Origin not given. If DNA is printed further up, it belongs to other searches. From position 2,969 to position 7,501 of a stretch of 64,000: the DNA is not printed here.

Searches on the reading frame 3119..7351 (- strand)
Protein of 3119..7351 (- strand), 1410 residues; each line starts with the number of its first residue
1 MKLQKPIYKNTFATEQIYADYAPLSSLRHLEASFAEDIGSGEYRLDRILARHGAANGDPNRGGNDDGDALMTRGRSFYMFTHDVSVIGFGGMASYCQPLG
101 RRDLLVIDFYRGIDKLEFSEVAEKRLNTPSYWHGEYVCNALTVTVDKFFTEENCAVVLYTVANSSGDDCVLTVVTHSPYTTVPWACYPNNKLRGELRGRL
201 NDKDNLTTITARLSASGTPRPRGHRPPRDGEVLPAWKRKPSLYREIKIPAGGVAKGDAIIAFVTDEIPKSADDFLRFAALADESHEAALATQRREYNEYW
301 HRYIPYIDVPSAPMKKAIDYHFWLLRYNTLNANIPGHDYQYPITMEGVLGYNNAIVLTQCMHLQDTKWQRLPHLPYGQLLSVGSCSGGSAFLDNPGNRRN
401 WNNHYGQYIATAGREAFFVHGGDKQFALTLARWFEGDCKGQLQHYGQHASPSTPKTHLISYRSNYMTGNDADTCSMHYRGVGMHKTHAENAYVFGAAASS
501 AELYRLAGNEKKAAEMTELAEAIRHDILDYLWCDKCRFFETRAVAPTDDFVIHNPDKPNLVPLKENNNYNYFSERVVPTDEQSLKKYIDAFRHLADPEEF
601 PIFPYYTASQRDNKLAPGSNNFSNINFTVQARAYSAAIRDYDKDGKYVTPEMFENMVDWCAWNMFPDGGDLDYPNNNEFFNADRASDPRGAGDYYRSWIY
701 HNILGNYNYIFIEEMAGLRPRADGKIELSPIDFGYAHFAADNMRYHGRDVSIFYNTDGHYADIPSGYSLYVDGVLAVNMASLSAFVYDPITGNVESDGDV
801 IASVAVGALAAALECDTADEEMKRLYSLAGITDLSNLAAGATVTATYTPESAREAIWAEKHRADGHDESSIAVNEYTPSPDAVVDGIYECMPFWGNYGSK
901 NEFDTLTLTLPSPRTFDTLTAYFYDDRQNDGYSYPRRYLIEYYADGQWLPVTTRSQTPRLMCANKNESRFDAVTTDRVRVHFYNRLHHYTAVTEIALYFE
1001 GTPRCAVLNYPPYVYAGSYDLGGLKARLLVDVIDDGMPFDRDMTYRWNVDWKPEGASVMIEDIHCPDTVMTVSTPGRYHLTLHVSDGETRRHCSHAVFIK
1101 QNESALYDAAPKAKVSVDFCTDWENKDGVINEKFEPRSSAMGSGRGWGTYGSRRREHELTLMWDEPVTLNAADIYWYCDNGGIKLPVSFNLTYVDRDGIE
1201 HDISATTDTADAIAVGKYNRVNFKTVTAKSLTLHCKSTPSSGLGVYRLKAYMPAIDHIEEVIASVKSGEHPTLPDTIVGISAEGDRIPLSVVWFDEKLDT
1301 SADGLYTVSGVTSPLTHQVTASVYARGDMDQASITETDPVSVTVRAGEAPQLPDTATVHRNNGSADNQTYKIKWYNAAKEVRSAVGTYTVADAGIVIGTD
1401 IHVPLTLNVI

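Call 56: search_protein_families(library=pfam, proteins=[window:3119-7351:-], max_evalue=0.00001)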
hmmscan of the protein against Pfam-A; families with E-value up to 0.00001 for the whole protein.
window:3119-7351:- (1410 aa): 2 families
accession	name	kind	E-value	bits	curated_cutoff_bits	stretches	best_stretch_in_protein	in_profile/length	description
PF07532.17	Big_4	-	3.6e-13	49.3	22.1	1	1338-1391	2-53/59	Bacterial Ig-like domain (group 4)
PF00754.31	F5_F8_type_C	-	6.6e-07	29.9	28.2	0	875-985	11-115/127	F5/8 type C domain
